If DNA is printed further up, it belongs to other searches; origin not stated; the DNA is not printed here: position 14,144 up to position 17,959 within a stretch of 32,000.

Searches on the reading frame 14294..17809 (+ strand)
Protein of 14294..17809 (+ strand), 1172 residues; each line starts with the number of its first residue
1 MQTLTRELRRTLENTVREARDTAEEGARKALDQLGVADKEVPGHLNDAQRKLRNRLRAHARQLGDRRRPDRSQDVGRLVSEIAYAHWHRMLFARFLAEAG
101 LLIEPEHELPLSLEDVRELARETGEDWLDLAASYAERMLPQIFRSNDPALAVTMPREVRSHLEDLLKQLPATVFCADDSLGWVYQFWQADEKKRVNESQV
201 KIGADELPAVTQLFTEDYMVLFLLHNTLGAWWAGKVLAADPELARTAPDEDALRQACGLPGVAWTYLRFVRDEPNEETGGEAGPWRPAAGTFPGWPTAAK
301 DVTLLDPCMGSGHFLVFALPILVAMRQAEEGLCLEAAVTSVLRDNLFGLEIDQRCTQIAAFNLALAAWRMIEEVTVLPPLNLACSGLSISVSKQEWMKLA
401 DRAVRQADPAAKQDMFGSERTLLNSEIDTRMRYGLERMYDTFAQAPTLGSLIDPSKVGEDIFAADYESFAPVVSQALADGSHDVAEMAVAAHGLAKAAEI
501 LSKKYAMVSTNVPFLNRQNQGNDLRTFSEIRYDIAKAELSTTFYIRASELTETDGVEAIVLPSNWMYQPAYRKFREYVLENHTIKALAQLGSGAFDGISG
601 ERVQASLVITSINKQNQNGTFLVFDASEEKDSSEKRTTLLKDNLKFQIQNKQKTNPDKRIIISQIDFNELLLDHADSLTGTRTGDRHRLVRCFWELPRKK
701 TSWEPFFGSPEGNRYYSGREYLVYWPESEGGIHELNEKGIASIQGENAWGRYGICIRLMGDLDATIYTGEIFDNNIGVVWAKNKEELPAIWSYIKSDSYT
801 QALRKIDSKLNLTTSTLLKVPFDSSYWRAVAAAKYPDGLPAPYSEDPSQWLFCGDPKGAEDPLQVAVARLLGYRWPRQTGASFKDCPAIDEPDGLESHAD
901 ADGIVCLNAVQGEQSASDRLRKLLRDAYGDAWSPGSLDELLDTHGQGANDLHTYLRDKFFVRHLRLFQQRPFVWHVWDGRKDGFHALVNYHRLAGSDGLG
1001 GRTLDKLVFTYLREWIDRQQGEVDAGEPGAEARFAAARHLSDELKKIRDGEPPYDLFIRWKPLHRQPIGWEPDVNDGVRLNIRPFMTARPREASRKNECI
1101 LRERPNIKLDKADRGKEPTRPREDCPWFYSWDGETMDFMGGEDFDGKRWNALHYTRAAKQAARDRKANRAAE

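Call 17: search_protein_families(library=padloc, proteins=[window:14294-17809:+], max_evalue=0.00001)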
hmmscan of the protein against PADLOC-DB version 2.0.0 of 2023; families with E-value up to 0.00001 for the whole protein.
window:14294-17809:+ (1172 aa): 28 families (the best 25 are shown)
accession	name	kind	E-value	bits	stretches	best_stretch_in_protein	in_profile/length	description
PDLC02528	PglX|PglXI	-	0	1443.3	1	1-1166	1-1122/1125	PglX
PDLC02535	PglX|PglXI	-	3e-200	665.3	2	1-428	3-426/731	PglX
PDLC02534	PglX|PglXI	-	8.1e-111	368.8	1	759-1166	1-382/389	PglX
PDLC02521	PglX|PglXI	-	9.1e-90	300.1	2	135-825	164-833/1174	PglX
PDLC03600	REase_MTase_IIG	-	8.4e-83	277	3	300-824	300-844/1205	Type IIG restriction enzyme-methyltransferase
PDLC02525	PglX|PglXI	-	3.1e-54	182.7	3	434-635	392-586/607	PglX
PDLC02523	PglX|PglXI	-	1.2e-46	157.1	3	137-392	156-430/1428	PglX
PDLC02641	DrmMI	-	3.7e-45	152.3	3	299-642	301-616/1161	DrmMI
PDLC02524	PglX|PglXI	-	3.9e-42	142.6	2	180-366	21-189/722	PglX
PDLC02518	PglX|PglXI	-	1e-36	124.2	1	164-821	179-850/1412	PglX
PDLC02522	PglX|PglXI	-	1e-34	117.6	2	299-621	421-718/1218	PglX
PDLC02527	PglX|PglXI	-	3.8e-28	95.8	2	490-806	543-874/1332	PglX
PDLC02519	PglX|PglXI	-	4e-21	72.4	1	498-594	476-575/1241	PglX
PDLC02517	PglX|PglXI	-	1.9e-18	64.3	1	497-648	7-157/707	PglX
PDLC02526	PglX|PglXI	-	1.9e-18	64.2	1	171-233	184-248/640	PglX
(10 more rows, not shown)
